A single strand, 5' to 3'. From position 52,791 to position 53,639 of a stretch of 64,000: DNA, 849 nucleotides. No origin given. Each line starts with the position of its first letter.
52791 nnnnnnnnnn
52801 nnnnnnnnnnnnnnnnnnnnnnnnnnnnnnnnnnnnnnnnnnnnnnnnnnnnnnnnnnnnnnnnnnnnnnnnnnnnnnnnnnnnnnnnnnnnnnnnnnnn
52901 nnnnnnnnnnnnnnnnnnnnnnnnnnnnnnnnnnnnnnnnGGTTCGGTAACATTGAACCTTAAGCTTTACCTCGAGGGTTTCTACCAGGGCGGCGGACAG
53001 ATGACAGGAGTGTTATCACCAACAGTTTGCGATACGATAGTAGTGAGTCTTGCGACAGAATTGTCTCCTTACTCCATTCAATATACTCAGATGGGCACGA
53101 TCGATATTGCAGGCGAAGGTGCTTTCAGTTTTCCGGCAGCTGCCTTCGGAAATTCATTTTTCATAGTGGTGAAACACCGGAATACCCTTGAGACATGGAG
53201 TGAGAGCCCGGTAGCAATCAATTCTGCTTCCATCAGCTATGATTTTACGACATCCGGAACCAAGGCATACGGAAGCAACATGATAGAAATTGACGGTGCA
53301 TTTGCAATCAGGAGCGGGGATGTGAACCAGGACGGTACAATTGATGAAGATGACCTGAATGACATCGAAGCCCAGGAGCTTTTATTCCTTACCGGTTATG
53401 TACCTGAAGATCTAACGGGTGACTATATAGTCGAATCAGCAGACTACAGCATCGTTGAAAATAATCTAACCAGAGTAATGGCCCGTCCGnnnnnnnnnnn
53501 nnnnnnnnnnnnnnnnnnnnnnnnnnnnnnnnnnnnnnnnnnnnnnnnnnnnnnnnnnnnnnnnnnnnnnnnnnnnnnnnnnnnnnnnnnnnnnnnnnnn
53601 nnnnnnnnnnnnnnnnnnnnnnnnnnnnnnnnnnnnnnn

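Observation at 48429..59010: Three-gene locus built around a shared beta-sandwich/dockerin-like module: possible CTD-less cargo plus T9SS adaptor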

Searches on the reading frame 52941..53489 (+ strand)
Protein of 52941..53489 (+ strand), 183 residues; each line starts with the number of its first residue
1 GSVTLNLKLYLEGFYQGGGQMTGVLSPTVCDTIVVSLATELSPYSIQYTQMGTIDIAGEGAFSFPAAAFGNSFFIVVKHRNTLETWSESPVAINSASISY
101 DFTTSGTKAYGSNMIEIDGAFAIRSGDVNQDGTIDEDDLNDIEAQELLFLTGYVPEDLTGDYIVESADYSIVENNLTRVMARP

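Call 9: search_protein_families(library=pfam, proteins=[window:52941-53489:+], max_evalue=10)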
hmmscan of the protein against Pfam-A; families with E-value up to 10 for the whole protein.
seq(183 aa): 3 families
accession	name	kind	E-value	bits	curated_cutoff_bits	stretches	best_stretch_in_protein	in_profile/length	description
PF00404.24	Dockerin_1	-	0.0014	19.3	22.9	2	126-139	2-15/57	Dockerin type I domain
PF00036.39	EF-hand_1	-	0.061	13.3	25.4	1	122-140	5-23/29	EF hand domain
PF13202.12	EF-hand_5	-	0.1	12.6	25.9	1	126-140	8-22/25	EF hand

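Call 10: find_homologous_proteins(query=window:52941-53489:+, max_evalue=0.001)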
Query seq(183 aa) (183 aa): 47 proteins with E <= 0.001 among 122 candidates.
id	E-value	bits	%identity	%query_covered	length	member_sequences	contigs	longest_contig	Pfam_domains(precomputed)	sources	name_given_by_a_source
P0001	4.1e-54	201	51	99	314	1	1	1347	PF01833.31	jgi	jgi:hypothetical protein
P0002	4.0e-45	172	49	93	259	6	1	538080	-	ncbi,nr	ncbi:MAG: hypothetical protein IPP86_01525 [Bacteroidetes bacterium]|nr:hypothetical protein [Bacter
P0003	5.8e-45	171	48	95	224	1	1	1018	-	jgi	jgi:hypothetical protein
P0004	5.5e-44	168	48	99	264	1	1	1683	-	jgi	jgi:hypothetical protein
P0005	3.7e-39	152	42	99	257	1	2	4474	PF00404.25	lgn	-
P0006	6.7e-32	129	41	95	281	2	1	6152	PF00404.25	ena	-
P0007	5.3e-31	126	40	98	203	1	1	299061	-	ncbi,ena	-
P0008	1.3e-30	124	41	95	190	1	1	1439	-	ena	-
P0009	2.9e-30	123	41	98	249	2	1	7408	-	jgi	-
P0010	3.5e-30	123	44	94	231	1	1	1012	-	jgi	jgi:hypothetical protein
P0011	3.5e-30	123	38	97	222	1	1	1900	PF00404.25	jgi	jgi:hypothetical protein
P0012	7.0e-30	122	44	90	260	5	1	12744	PF13573.13,PF00404.25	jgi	jgi:hypothetical protein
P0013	2.1e-29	120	39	95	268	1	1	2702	PF00404.25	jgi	jgi:hypothetical protein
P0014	3.0e-29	120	44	82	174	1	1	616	-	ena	-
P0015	7.6e-29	119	42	99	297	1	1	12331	PF00127.27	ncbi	-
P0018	1.6e-28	118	40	94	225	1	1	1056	PF00404.25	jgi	jgi:hypothetical protein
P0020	6.8e-28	116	41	95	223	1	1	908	PF00404.25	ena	-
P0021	7.9e-28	115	36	95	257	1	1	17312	PF00404.25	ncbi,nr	ncbi:hypothetical protein HXX01_00550 [Candidatus Nomurabacteria bacterium]|nr:hypothetical protein 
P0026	7.4e-25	106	38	94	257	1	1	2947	PF00404.25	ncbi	ncbi:MAG: dockerin type I domain-containing protein, partial [bacterium]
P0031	1.5e-22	98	37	99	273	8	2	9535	PF00404.25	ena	-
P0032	1.9e-22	98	41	67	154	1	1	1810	PF00404.25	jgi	jgi:hypothetical protein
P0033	3.0e-22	97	41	79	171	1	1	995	PF00404.25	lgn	-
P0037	1.2e-20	92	31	94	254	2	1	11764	PF00404.25,PF05593.20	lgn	-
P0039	6.4e-20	90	46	66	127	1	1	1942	PF00404.25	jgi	-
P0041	2.0e-19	88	43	67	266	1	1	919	PF00404.25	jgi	jgi:hypothetical protein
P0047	4.4e-11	61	49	42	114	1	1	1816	PF00404.25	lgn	-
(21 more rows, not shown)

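Call 23: predict_structure(alignment_id=A1)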
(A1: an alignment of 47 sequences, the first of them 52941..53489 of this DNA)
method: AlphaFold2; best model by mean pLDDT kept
length: 183 residues; sequences in the alignment: 47
mean_pLDDT: 97.4   pTM: 0.91
mean pLDDT of the five models: 97.4, 97.1, 96.7, 96.7, 96.7
residues with pLDDT >= 90: 183; 70-90: 0; 50-70: 0; < 50: 0
segments of 3 or more residues with pLDDT < 50: none
pLDDT, mean of each block of 10 residues (from residue 1): 98 98 98 99 98 99 98 98 98 98 98 97 98 97 95 96 96 96 93
secondary structure, 60 per line:
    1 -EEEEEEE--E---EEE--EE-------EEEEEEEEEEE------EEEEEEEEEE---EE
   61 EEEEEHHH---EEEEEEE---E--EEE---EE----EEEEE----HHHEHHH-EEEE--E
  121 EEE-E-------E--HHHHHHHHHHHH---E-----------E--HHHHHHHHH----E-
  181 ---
elements in order: E2-8 E15-17 E29-39 E46-55 E59-65 E72-78 E85-87 E97-101 E114-117 E120-123 H136-147 H166-174

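Call 26: search_protein_representatives(alignment_id=A1)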
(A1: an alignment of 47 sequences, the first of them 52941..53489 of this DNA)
Query: 47 sequences, 231 profile positions. Proteins with E-value up to 0.001 (for the whole library): 17225; up to 1e-10: 10977; up to 1e-30: 3971. The best 150 are listed.
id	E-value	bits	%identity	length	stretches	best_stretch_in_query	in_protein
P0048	3.8e-126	435.8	-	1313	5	49-219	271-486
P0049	6.7e-124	428.4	-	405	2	44-231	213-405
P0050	3.5e-98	344.3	-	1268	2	36-229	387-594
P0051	1.1e-92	326.2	-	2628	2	37-228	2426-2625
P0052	1.2e-88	313.0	-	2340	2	48-226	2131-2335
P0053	1.6e-85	302.8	-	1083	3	47-224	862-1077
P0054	9.0e-79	280.7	-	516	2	48-231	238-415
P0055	3.3e-76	272.3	-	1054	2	43-231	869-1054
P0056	8.8e-71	254.6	-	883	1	39-231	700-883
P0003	2.2e-70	253.3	-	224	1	14-227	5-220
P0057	3.4e-70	252.7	-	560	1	34-231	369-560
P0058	7.6e-70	251.5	-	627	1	43-231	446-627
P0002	1.1e-69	251.1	-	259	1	23-231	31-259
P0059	1.1e-69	251.1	-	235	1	47-231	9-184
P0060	3.3e-69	249.5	-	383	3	46-231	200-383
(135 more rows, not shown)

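Call 28: fold_search(model_id=the predicted structure, library=pdb)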
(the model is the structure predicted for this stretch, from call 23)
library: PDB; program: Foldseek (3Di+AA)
matches with E <= 10: 1118; with E <= 0.001: 8
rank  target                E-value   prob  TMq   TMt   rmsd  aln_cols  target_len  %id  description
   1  4u3s_B                2.4e-05  1.00  0.54  0.62   5.3       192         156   14  Crystal structure of Coh3ScaB-XDoc_M1ScaA complex: A N-terminal interface mutant of type II Cohesin-X-Dockerin complex (released 2015-07-29)
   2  5m0y_B                2.8e-05  1.00  0.54  0.62   5.3       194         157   16  Crystal Structure of the CohScaA-XDocCipB type II complex from Clostridium thermocellum at 1.5Angstrom resolution (released 2017-09-06)
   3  4wi0_B                3.6e-05  1.00  0.57  0.66   4.7       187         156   16  Crystal structure of Coh3ScaB-XDoc_M2ScaA complex: A C-terminal interface mutant of type II Cohesin-X-Dockerin complex (released 2015-10-07)
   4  2b59_B                2.5e-04  1.00  0.54  0.62   5.2       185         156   14  The type II cohesin dockerin complex (released 2005-10-11)
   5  6yoa_B                4.0e-04  1.00  0.33  0.42   6.0       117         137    8  Lig v 1 structure and the inflammatory response to the Ole e 1 protein family (released 2020-05-13)
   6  4fl4_I                6.2e-04  1.00  0.57  0.36   5.0       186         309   13  Scaffoldin conformation and dynamics revealed by a ternary complex from the Clostridium thermocellum cellulosome (released 2012-06-27)
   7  4fl4_L                8.4e-04  1.00  0.56  0.36   5.0       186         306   12  Scaffoldin conformation and dynamics revealed by a ternary complex from the Clostridium thermocellum cellulosome (released 2012-06-27)
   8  4fl4_C                9.0e-04  1.00  0.59  0.37   4.8       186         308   14  Scaffoldin conformation and dynamics revealed by a ternary complex from the Clostridium thermocellum cellulosome (released 2012-06-27)
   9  6yoa_A                1.1e-03  1.00  0.34  0.43   5.9       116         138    9  Lig v 1 structure and the inflammatory response to the Ole e 1 protein family (released 2020-05-13)
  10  4gqz_A                8.8e-03  0.99  0.33  0.37   5.6       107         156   11  Crystal Structure of S.CueP (released 2013-08-14)
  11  4gqz_B                8.8e-03  0.99  0.32  0.36   5.7       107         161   11  Crystal Structure of S.CueP (released 2013-08-14)
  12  8qox_B                1.1e-02  0.85  0.31  0.15  13.2       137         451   14  Two-component assembly of SlaA and SlaB S-layer proteins of Sulfolobus acidocaldarius (released 2024-02-21)
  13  4gqz_D                1.2e-02  0.99  0.33  0.38   5.5       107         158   10  Crystal Structure of S.CueP (released 2013-08-14)
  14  6wb9_7                1.3e-02  0.85  0.28  0.33   6.4       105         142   13  Structure of the S. cerevisiae ER membrane complex (released 2020-06-03)
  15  9e7m_Ta               1.6e-02  0.92  0.28  0.47   6.1        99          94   10  In situ cryoEM structure of bacteriophage Ur-lambda tail tip complex (released 2025-11-05)
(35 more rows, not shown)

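Call 30: find_related_loci(query=A1, collection=genome_contigs, flank=10000)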
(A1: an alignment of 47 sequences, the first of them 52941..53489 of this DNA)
Query A1 (183 aa) in genome_contigs; peptide patterns used: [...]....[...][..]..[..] (x = any residue, [..] = any of these).
596 stretches matched a pattern (row limit reached: there are more); 585 encode a relative of the query (tblastn E <= 1e-3); the best 80 are kept; 79 distinct loci.
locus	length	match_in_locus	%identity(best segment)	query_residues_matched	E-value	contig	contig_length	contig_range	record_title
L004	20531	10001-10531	55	7-183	2e-67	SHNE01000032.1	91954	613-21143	MAG: Bacteroidetes bacterium isolate Bin7_1 c_000000000075, whole genome shotgun sequence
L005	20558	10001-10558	49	3-183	2e-58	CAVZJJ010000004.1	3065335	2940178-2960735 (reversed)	MAG: uncultured Bacteroidetes bacterium isolate MFD04716.bin.2.246 genome assembly, contig: contig_9779, whole genome sh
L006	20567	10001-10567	50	2-183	7e-57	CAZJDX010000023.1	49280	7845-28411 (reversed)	MAG TPA_asm: uncultured Flavobacteriales bacterium isolate SRP239054_co1_88 genome assembly, contig: NODE_392_length_492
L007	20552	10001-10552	51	3-183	6e-57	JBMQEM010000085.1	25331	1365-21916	MAG: Bacteroidota bacterium isolate LOS_Bin005 NODE_2490_length_25331_cov_8.996123, whole genome shotgun sequence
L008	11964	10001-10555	50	5-183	5e-56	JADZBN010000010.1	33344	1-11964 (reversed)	MAG: Bacteroidia bacterium isolate SJ676 c_000000077571, whole genome shotgun sequence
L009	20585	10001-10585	44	2-183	2e-53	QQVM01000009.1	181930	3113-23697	MAG: Bacteroidetes bacterium isolate MA_BCD_1 c_000000000029, whole genome shotgun sequence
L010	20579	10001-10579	46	2-183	7e-53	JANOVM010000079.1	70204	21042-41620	MAG: Bacteroidota bacterium isolate VAR_35_metabat_627 VAR_35_k141_2006911, whole genome shotgun sequence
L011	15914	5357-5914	46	3-183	9e-53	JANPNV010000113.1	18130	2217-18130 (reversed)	MAG: Bacteroidota bacterium isolate VAR_87_metabat_208 VAR_87_k141_3263110, whole genome shotgun sequence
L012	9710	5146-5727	45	5-183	9e-52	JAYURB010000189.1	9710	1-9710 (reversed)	MAG: Bacteroidota bacterium isolate GL115_UP_metabinner_3 GL115_UP_metabinner_3_188, whole genome shotgun sequence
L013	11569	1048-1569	48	3-175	9e-51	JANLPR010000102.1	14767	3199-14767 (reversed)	MAG: Bacteroidota bacterium isolate OTE_38_metabat_314 OTE_38_k141_1670835, whole genome shotgun sequence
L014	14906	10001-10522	51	2-175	5e-51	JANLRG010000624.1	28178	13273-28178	MAG: Bacteroidota bacterium isolate OTE_38_concoct_209_sub OTE_38_k141_3319124, whole genome shotgun sequence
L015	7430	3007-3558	47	3-183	2e-50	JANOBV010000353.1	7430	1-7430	MAG: Bacteroidota bacterium isolate VAR_18_concoct_168_sub VAR_18_k141_4096016, whole genome shotgun sequence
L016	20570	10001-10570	44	2-183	2e-50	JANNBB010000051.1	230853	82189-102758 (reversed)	MAG: Bacteroidota bacterium isolate OTE_78_metabat_381 OTE_78_k141_121300, whole genome shotgun sequence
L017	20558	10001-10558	45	3-183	6e-50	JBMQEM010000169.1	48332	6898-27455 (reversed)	MAG: Bacteroidota bacterium isolate LOS_Bin005 NODE_607_length_48332_cov_8.460530, whole genome shotgun sequence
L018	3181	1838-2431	44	2-183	7e-50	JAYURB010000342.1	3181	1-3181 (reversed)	MAG: Bacteroidota bacterium isolate GL115_UP_metabinner_3 GL115_UP_metabinner_3_341, whole genome shotgun sequence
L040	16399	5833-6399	41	2-183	8e-41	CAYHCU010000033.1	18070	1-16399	MAG TPA_asm: uncultured Flavobacteriales bacterium isolate ERP119702_co1_67 genome assembly, contig: NODE_3523_length_18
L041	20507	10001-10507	42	4-175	5e-40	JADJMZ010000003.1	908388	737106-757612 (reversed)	MAG: Ignavibacteria bacterium isolate EsbW_18-Q3-R4-48_MAXAC.017 tig00001971-10-9082260, whole genome shotgun sequence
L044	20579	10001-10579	36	2-180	3e-39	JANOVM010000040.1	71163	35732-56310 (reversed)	MAG: Bacteroidota bacterium isolate VAR_35_metabat_627 VAR_35_k141_81679, whole genome shotgun sequence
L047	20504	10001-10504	43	5-175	3e-38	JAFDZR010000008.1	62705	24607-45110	MAG: Bacteroidetes bacterium isolate SZAS-89 BACT-TMP-11__8__length-62705, whole genome shotgun sequence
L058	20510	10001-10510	40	3-175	2e-37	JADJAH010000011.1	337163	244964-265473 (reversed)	MAG: Ignavibacteria bacterium isolate AalW_18-Q3-R10-53_BATAC.340 tig00009839-10-3371360, whole genome shotgun sequence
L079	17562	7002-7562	43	2-182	5e-41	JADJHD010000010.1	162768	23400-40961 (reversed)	MAG: Bacteroidales bacterium isolate Damh_18-Q3-R51-60_MAXAC.107 tig00004479-10-1626290, whole genome shotgun sequence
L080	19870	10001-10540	39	3-183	5e-36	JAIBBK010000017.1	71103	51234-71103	MAG: Ignavibacteria bacterium isolate SSF19 NODE_6554_length_71103_cov_15.011046, whole genome shotgun sequence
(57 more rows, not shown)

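Call 40: search_protein_families(library=pfam, alignment_id=A2, max_evalue=0.001)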
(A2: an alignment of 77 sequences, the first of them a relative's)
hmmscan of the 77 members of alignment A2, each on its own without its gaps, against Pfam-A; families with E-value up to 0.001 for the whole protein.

A. member 1, L039:3293-4150:+ (286 aa): 3 families
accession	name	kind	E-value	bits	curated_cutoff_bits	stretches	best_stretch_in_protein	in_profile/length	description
PF18962.6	Por_Secre_tail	-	3.1e-12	47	27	1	208-283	2-74/75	Secretion system C-terminal sorting domain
PF13860.13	FlgD_ig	-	0.00025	21.4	27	1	222-273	18-75/79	FlgD Ig-like domain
PF13585.12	CHU_C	-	0.00028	21.4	27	1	225-273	27-72/86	CHU_C Type IX secretion signal domain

B. families by the number of members that match (of 77 scanned): 47 families (the first 25 are shown)
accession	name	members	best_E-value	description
PF18962.6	Por_Secre_tail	68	3.5e-15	Secretion system C-terminal sorting domain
PF13860.13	FlgD_ig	10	6.3e-05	FlgD Ig-like domain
PF13585.12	CHU_C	8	1.4e-21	CHU_C Type IX secretion signal domain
PF15902.12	Sortilin-Vps10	6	1.2e-29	Sortilin, neurotensin receptor 3,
PF02012.26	BNR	6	3e-06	BNR/Asp-box repeat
PF00082.27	Peptidase_S8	4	3e-44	Subtilase family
PF14870.12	PSII_BNR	4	1.9e-40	Photosynthesis system II assembly factor YCF48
PF04185.19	Phosphoesterase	3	1.3e-38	Phosphoesterase family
PF00932.25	LTD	3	1.5e-32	Lamin Tail Domain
PF06739.17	SBBP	3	2.1e-18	Beta-propeller repeat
PF13573.12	SprB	3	3.9e-18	SprB repeat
PF00431.26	CUB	3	2.5e-15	CUB domain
PF13088.12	BNR_2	3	1e-14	BNR repeat-like domain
PF13517.12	FG-GAP_3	2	3.2e-51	FG-GAP-like repeat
PF18911.6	PKD_4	2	2.7e-42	PKD domain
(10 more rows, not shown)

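Call 43: search_protein_families(library=pfam, alignment_id=A3, max_evalue=0.001)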
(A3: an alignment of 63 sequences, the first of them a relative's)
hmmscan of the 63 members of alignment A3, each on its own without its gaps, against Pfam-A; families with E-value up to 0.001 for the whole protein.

A. member 1, L063:8546-10564:+ (673 aa): 1 family
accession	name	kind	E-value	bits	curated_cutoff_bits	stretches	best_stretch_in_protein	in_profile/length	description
PF13573.12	SprB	-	1.4e-12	47.4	28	1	177-210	2-36/37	SprB repeat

B. families by the number of members that match (of 63 scanned): 51 families (the first 25 are shown)
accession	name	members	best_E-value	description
PF00404.24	Dockerin_1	26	5.1e-09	Dockerin type I domain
PF01839.29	FG-GAP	5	1.1e-106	FG-GAP repeat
PF13517.12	FG-GAP_3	5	1.9e-39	FG-GAP-like repeat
PF14870.12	PSII_BNR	5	1.7e-32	Photosynthesis system II assembly factor YCF48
PF15902.12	Sortilin-Vps10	4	8.2e-30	Sortilin, neurotensin receptor 3,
PF00041.27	fn3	4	5.1e-17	Fibronectin type III domain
PF18911.6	PKD_4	4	3.1e-15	PKD domain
PF00801.26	PKD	4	2.2e-13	PKD domain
PF02012.26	BNR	4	3.5e-10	BNR/Asp-box repeat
PF11617.13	Cu-binding_MopE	4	1.5e-07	Putative metal-binding motif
PF23759.1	GBD_T9SS_assoc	3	7.2e-15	Galactose binding domain-like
PF14312.12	FG-GAP_2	2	1.5e-49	FG-GAP repeat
PF20009.4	GEVED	2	2.2e-22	GEVED domain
PF00704.34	Glyco_hydro_18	2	1e-15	Glycosyl hydrolases family 18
PF13573.12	SprB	2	7.6e-14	SprB repeat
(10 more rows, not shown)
